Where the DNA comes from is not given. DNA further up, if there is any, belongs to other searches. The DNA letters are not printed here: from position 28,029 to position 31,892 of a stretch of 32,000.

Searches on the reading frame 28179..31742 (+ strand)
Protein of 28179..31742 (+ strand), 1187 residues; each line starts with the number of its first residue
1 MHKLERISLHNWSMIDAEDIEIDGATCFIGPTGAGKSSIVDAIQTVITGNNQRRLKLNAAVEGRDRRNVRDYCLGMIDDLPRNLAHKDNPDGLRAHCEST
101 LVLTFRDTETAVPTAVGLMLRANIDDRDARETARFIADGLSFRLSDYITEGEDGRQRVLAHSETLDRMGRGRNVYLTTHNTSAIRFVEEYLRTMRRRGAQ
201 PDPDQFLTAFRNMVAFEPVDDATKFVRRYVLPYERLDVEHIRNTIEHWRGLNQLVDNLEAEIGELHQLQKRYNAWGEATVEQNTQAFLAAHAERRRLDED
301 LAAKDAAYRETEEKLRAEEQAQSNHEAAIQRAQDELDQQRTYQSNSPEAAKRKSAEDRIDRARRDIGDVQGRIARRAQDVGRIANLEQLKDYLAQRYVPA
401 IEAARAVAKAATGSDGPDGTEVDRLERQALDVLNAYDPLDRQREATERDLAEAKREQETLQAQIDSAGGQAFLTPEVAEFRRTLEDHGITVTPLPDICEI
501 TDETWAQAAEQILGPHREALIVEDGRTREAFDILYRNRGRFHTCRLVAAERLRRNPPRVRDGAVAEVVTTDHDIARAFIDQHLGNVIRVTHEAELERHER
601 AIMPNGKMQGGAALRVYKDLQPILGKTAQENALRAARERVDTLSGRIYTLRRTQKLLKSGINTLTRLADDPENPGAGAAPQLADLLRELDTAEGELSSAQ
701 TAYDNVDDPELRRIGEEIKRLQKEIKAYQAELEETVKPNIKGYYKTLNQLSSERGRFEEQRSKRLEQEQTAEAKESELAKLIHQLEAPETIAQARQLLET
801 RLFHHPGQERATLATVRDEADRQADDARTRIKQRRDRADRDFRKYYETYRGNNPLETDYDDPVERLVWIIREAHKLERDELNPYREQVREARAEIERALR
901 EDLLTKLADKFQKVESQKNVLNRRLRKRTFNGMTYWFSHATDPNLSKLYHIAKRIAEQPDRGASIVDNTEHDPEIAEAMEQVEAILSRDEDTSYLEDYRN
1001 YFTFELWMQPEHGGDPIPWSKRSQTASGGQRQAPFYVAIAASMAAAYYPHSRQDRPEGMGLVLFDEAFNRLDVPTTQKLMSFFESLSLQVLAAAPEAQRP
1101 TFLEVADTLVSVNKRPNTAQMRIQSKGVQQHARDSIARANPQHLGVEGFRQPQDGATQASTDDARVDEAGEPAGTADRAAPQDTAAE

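Call 28: search_protein_families(library=pfam, proteins=[window:28179-31742:+])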
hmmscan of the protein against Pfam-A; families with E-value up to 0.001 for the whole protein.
window:28179-31742:+ (1187 aa): 7 families
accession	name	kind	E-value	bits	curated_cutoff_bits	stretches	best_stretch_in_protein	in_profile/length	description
PF13558.12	SbcC_Walker_B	-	1.6e-21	76.8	27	1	995-1084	3-89/90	SbcC/RAD50-like, Walker B motif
PF13555.12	AAA_29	-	2.2e-14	53.4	27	1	4-60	1-57/61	P-loop containing region of AAA domain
PF13476.12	AAA_23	-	1.5e-07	32.7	27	1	6-54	1-50/201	AAA domain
PF02463.25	SMC_N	-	2.1e-07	31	40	1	4-57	2-58/220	RecF/RecN/SMC N terminal domain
PF13304.12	AAA_21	-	6.3e-06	26.9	27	0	923-1091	140-294/304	AAA domain, putative AbiEii toxin, Type IV TA system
PF13175.12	AAA_15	-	5.5e-05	23.4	32.1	1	3-50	2-50/374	AAA ATPase domain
PF06470.18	SMC_hinge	-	0.00023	22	22.5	1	493-589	7-106/116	SMC proteins Flexible Hinge Domain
